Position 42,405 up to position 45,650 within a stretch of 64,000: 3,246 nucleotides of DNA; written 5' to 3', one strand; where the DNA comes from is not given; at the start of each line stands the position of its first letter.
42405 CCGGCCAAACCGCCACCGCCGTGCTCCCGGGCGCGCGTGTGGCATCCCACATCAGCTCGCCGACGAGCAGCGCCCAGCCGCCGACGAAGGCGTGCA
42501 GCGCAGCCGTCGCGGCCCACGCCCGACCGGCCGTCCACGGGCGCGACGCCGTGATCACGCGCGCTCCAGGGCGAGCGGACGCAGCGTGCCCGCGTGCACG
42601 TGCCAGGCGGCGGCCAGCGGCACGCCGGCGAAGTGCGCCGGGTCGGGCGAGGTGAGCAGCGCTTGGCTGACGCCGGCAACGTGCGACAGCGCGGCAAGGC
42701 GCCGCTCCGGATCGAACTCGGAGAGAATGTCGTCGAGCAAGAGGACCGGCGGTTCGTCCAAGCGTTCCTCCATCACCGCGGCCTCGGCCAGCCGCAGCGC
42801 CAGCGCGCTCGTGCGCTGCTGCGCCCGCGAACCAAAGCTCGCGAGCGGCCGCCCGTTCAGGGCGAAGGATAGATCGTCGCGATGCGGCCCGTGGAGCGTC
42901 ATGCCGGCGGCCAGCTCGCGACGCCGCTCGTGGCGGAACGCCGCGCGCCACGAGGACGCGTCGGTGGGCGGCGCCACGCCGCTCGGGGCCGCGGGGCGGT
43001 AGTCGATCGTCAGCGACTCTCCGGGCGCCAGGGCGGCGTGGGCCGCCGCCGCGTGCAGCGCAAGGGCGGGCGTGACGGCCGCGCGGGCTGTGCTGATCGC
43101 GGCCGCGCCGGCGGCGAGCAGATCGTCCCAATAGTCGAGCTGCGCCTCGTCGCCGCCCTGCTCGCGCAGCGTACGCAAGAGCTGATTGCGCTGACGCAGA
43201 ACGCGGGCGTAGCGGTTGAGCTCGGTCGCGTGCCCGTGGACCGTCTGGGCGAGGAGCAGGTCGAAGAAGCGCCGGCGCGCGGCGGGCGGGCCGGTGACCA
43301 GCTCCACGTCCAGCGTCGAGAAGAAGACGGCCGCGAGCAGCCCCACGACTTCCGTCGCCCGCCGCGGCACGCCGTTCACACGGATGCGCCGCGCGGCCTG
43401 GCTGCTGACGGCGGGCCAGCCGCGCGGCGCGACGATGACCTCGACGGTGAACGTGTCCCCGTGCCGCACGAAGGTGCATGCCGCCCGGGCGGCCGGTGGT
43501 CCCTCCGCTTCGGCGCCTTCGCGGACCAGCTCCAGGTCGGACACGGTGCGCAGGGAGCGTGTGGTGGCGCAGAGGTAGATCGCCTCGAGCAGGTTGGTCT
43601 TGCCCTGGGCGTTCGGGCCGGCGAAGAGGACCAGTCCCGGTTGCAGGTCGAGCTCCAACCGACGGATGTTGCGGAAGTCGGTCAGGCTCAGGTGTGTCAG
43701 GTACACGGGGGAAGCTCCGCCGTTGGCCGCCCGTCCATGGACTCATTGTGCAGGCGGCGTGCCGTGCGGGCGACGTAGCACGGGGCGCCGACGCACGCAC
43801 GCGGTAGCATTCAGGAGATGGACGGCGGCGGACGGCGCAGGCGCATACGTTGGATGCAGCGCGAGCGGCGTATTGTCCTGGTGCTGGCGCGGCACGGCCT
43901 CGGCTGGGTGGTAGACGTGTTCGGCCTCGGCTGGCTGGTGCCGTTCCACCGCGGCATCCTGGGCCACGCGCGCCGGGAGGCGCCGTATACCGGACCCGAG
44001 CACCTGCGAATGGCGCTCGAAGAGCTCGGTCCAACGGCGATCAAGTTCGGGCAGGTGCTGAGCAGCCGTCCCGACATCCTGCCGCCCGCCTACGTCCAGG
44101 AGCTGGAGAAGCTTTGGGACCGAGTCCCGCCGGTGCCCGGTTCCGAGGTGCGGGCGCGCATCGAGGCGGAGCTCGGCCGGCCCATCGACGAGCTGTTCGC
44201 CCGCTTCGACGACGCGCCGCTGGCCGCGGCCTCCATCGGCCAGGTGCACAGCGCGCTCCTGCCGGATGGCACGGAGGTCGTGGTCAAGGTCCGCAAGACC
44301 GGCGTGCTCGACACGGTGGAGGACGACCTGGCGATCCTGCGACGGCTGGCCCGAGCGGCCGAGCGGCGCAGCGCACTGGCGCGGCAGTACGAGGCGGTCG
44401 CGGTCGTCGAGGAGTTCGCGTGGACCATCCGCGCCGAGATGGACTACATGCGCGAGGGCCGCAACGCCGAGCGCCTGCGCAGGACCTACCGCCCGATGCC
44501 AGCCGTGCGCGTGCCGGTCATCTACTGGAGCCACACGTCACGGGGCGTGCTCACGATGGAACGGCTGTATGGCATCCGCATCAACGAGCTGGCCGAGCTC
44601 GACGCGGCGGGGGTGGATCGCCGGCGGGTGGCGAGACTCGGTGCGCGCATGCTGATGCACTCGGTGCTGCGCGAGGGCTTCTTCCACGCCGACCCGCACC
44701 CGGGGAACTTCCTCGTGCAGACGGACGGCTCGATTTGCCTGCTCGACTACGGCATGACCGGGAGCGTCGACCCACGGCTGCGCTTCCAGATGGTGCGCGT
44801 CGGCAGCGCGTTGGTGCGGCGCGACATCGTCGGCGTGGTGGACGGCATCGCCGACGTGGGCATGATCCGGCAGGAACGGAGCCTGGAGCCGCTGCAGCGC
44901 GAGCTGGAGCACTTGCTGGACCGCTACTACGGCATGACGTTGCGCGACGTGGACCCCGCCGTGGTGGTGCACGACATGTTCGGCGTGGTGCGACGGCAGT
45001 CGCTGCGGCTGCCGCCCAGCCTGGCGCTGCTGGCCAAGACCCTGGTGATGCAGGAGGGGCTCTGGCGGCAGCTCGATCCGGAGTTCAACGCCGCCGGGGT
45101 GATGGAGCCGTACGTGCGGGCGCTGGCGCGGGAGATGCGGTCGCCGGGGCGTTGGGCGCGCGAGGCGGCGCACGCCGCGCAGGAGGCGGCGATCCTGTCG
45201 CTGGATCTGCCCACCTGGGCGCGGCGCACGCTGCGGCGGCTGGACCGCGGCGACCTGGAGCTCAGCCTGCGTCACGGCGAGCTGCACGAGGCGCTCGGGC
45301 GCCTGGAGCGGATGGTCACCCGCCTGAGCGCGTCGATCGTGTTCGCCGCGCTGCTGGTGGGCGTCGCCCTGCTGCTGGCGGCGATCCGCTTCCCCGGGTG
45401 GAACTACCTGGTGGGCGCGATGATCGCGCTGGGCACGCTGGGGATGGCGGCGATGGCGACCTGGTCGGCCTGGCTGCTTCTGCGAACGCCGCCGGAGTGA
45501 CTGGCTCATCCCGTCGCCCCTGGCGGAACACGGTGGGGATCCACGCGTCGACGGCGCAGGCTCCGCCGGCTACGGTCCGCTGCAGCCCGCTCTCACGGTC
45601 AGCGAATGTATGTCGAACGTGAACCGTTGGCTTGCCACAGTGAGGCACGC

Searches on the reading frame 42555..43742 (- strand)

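Call 10: search_protein_families(library=pfam, proteins=[window:42555-43742:-])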
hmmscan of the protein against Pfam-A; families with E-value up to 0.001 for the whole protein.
window:42555-43742:- (395 aa): 4 families
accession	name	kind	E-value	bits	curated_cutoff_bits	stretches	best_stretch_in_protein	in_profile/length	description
PF02463.25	SMC_N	-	5.1e-13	49.4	40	1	14-353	1-181/220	RecF/RecN/SMC N terminal domain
PF13476.12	AAA_23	-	3.2e-08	34.9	27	1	18-66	2-50/201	AAA domain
PF13175.12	AAA_15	-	5.1e-06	26.8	32.1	1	15-61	3-49/374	AAA ATPase domain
PF13304.12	AAA_21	-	0.00021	21.9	27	0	39-64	3-26/304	AAA domain, putative AbiEii toxin, Type IV TA system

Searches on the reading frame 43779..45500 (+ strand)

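Call 11: search_protein_families(library=pfam, proteins=[window:43779-45500:+])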
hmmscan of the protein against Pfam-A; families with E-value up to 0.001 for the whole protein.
window:43779-45500:+ (573 aa): 2 families
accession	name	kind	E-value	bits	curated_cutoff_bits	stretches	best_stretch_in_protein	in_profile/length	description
PF03109.22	ABC1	-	1.5e-72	244.1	22.9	1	111-353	1-240/244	ABC1 atypical kinase-like domain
PF01636.29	APH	-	0.0002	21.6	23.2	1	273-332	137-202/239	Phosphotransferase enzyme family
